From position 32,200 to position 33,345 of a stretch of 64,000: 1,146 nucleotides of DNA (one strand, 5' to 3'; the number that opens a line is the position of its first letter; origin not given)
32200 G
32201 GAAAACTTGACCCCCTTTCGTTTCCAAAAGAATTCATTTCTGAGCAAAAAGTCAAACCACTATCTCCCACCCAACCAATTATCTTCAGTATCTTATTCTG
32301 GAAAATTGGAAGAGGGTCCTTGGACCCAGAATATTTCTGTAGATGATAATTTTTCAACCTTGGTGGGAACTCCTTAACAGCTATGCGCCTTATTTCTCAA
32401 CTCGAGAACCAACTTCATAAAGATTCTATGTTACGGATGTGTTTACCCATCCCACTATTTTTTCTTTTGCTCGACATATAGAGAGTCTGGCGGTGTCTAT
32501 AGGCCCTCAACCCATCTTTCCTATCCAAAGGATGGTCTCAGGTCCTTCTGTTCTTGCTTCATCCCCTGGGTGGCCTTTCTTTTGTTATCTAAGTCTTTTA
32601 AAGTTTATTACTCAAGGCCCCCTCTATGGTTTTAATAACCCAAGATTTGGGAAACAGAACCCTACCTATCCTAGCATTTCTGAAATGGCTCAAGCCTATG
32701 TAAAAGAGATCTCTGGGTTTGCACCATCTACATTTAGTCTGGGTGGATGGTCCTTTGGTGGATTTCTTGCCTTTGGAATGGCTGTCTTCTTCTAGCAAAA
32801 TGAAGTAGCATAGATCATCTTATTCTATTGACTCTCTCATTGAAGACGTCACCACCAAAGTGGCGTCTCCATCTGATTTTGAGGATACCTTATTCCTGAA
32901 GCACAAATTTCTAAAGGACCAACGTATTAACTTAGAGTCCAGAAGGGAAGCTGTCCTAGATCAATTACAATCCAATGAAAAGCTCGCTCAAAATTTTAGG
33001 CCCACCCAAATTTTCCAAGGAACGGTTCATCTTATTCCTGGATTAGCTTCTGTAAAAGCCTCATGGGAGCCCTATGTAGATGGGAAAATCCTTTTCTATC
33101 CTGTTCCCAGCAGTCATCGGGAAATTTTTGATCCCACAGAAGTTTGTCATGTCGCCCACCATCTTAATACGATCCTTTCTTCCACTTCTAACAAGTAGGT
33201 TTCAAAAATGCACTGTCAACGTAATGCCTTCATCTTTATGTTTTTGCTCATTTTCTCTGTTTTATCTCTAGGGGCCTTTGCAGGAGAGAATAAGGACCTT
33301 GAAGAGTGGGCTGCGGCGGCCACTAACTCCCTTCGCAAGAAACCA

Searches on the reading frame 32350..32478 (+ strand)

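Call 67: search_protein_families(library=pfam, proteins=[window:32350-32478:+], max_evalue=1)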
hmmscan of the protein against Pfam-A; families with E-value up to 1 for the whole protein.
seq(43 aa): 1 family
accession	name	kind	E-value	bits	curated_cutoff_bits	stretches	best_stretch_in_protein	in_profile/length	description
PF00550.31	PP-binding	-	1.1e-05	26.1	20.8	1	1-23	24-46/67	Phosphopantetheine attachment site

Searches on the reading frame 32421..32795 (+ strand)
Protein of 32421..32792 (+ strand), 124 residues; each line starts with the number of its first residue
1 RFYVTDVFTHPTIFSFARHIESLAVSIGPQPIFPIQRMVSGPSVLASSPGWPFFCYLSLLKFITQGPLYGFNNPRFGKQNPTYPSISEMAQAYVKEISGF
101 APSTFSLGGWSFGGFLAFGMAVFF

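Call 41: list_cluster_members(proteins=[window:32439-32795:+, window:32532-32795:+, window:32860-33198:+, window:45572-46354:-, window:44659-45621:-, window:13438-13827:-, window:16325-16822:-, window:52159-52911:+, window:24312-25187:+, window:53575-54213:-])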
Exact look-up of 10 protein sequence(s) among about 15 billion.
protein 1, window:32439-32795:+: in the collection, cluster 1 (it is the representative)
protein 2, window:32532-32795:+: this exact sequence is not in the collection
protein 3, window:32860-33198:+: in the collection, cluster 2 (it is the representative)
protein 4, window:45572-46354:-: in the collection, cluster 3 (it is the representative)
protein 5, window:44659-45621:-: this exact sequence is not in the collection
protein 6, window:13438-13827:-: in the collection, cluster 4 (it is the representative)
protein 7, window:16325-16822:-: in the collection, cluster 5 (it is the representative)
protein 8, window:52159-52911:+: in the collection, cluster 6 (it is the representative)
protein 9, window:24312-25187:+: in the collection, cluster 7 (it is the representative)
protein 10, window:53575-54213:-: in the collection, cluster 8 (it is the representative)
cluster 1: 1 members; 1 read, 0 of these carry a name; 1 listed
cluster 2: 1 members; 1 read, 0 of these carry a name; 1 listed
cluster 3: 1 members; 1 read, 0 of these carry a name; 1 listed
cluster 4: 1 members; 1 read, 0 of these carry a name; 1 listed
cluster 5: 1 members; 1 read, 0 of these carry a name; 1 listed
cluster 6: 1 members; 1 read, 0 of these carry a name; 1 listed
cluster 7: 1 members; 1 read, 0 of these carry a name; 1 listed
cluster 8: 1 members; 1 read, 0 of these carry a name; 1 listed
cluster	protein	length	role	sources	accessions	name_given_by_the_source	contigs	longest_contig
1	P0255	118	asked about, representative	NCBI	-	-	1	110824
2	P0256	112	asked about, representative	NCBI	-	-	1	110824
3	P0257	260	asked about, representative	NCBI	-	-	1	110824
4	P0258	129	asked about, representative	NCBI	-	-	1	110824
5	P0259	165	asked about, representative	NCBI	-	-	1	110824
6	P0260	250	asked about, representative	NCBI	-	-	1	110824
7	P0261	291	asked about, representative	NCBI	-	-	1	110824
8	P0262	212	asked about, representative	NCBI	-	-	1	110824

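Call 67: search_protein_families(library=pfam, proteins=[window:32421-32792:+], max_evalue=1)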
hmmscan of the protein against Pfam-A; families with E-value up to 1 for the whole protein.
seq(124 aa): 1 family
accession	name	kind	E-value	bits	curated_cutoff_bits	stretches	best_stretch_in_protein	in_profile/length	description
PF00975.26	Thioesterase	-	4.5e-09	37.3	26.4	1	66-121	28-84/226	Thioesterase domain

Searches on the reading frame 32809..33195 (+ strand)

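Call 67: search_protein_families(library=pfam, proteins=[window:32809-33195:+], max_evalue=1)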
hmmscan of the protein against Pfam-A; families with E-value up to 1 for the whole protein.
seq(129 aa): 2 families
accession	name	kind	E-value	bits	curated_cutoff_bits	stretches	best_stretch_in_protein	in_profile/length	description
PF10076.14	Phage_Mu_Gp48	-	0.17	12.2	37.4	1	22-59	52-85/150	Bacteriophage Mu-like, Gp48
PF06666.16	DUF1173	-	0.22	10.7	25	1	9-60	162-213/386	Protein of unknown function (DUF1173)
